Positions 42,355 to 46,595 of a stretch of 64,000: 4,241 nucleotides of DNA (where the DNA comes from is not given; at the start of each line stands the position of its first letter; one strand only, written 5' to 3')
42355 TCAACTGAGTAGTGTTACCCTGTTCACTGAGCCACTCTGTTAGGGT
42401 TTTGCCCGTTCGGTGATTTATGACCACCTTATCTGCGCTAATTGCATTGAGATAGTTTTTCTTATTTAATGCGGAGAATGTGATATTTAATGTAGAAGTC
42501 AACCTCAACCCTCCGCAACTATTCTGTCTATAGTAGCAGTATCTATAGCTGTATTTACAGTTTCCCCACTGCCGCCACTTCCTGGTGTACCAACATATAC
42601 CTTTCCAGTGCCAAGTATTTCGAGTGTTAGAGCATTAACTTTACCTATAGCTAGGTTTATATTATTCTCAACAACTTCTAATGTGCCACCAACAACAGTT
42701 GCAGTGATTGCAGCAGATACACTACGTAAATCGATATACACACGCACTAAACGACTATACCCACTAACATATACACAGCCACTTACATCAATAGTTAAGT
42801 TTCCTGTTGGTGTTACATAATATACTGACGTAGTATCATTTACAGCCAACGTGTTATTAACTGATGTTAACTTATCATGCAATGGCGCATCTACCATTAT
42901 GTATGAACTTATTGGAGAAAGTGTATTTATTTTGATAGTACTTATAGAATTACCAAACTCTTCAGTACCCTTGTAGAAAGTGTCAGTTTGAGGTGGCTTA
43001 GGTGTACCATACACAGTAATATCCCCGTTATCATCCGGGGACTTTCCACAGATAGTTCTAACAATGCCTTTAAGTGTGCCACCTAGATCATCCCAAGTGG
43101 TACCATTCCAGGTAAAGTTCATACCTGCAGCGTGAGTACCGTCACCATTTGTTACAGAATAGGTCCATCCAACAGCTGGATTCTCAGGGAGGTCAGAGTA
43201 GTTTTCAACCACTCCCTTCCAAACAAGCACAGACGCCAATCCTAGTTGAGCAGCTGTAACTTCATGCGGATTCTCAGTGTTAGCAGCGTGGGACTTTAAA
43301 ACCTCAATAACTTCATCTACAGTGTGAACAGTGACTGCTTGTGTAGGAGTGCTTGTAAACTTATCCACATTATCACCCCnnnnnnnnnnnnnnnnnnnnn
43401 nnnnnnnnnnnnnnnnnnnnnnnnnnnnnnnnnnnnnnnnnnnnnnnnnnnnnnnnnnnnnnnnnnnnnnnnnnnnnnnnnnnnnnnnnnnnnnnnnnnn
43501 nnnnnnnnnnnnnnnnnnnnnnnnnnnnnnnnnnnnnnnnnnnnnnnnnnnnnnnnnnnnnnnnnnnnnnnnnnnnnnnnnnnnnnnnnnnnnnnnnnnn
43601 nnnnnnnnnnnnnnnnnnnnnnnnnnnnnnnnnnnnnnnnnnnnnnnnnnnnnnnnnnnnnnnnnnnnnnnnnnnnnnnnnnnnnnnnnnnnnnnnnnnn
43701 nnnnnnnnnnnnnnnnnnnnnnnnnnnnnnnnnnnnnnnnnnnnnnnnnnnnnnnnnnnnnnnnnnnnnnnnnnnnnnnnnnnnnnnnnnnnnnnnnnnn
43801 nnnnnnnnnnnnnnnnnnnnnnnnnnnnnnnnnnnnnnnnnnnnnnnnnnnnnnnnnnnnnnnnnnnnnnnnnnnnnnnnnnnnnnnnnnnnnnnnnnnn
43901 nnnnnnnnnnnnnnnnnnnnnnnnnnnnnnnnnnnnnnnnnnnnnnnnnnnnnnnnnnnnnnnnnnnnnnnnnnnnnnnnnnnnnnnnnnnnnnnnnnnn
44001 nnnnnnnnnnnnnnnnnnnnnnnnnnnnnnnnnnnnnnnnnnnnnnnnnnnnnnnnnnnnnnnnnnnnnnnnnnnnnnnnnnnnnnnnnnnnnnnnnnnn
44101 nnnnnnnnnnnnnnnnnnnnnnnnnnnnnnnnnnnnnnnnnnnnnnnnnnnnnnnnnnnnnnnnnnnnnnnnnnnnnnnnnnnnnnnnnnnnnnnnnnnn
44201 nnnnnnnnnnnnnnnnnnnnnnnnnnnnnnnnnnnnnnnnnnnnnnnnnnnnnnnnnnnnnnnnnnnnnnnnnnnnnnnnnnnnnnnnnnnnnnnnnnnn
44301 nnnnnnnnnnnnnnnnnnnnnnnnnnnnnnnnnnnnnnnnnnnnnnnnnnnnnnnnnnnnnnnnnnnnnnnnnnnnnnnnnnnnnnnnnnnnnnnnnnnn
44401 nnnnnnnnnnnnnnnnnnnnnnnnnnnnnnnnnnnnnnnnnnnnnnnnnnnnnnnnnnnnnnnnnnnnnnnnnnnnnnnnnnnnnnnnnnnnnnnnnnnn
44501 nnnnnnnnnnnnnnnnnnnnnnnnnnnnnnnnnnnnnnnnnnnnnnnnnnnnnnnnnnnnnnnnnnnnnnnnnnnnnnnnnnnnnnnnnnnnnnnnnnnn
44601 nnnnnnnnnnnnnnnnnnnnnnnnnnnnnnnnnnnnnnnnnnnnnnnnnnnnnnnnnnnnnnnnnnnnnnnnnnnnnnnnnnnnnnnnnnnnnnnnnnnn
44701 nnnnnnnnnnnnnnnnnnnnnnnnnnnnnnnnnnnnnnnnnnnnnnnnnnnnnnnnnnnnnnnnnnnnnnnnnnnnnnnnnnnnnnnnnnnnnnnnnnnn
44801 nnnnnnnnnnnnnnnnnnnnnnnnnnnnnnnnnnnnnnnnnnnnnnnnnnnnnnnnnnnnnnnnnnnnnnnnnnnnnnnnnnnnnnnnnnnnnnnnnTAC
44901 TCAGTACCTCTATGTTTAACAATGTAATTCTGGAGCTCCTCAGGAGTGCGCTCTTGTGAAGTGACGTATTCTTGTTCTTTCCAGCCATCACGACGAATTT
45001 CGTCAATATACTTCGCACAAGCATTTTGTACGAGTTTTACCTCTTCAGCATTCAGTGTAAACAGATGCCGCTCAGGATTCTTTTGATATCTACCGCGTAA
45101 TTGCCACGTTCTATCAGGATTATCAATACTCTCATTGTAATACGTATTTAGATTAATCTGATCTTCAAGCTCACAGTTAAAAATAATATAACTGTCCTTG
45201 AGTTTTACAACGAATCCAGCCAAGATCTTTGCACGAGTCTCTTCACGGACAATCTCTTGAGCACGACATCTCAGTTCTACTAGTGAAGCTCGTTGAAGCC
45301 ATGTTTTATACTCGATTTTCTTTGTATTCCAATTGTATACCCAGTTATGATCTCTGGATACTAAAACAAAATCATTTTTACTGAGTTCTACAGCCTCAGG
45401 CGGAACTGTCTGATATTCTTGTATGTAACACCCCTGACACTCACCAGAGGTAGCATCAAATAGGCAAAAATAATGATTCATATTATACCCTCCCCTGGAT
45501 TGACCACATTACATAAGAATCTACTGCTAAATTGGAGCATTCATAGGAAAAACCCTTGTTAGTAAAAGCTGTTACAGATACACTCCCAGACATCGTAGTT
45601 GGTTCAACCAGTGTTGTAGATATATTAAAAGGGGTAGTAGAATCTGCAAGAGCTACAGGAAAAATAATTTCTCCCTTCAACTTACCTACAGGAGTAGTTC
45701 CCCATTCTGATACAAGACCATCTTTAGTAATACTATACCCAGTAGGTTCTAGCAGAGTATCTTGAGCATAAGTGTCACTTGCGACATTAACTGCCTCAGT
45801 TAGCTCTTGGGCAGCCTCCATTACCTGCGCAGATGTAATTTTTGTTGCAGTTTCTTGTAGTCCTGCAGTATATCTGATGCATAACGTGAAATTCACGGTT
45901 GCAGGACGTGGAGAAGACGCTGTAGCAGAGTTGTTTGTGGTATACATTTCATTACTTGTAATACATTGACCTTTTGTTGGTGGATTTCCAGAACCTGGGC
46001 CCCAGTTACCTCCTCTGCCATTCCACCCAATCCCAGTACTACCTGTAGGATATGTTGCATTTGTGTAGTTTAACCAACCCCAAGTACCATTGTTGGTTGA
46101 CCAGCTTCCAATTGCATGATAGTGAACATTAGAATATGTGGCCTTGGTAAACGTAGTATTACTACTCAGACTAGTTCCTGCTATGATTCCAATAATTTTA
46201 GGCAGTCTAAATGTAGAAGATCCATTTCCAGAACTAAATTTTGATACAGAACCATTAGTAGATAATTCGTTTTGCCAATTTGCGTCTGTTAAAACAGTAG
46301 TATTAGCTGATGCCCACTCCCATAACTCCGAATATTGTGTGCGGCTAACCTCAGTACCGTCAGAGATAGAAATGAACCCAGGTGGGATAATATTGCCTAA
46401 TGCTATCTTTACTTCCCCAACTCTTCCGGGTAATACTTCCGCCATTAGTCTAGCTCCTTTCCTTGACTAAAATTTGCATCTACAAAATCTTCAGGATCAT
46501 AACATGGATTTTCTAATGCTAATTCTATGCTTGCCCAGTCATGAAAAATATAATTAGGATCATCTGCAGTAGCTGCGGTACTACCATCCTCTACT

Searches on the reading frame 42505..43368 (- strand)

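Call 88: search_protein_families(library=phrogs, proteins=[window:42505-43368:-], max_evalue=0.001)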
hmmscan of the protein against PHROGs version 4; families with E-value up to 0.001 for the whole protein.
window:42505-43368:- (287 aa): 1 family
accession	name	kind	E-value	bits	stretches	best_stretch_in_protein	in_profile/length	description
phrog_11029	-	tail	0.00024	20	1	11-51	26-66/892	tail protein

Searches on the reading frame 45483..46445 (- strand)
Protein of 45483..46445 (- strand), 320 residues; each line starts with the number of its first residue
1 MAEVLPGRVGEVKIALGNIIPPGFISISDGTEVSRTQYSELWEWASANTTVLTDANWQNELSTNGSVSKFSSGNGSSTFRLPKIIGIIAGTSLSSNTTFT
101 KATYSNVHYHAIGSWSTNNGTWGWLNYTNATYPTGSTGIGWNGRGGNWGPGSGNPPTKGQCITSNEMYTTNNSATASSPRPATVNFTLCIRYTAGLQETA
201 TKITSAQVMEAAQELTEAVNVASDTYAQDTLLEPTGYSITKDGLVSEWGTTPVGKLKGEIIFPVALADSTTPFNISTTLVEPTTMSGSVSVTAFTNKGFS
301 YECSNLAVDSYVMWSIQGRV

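Call 88: search_protein_families(library=phrogs, proteins=[window:45483-46445:-], max_evalue=0.001)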
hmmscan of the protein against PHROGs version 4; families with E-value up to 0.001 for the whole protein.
window:45483-46445:- (320 aa): 2 families
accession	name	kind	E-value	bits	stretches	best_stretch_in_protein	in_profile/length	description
phrog_6921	-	tail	7.5e-12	45.8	1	24-91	249-312/738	tail fiber protein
phrog_4849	-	tail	4.2e-09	36.5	1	16-86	560-624/788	tail protein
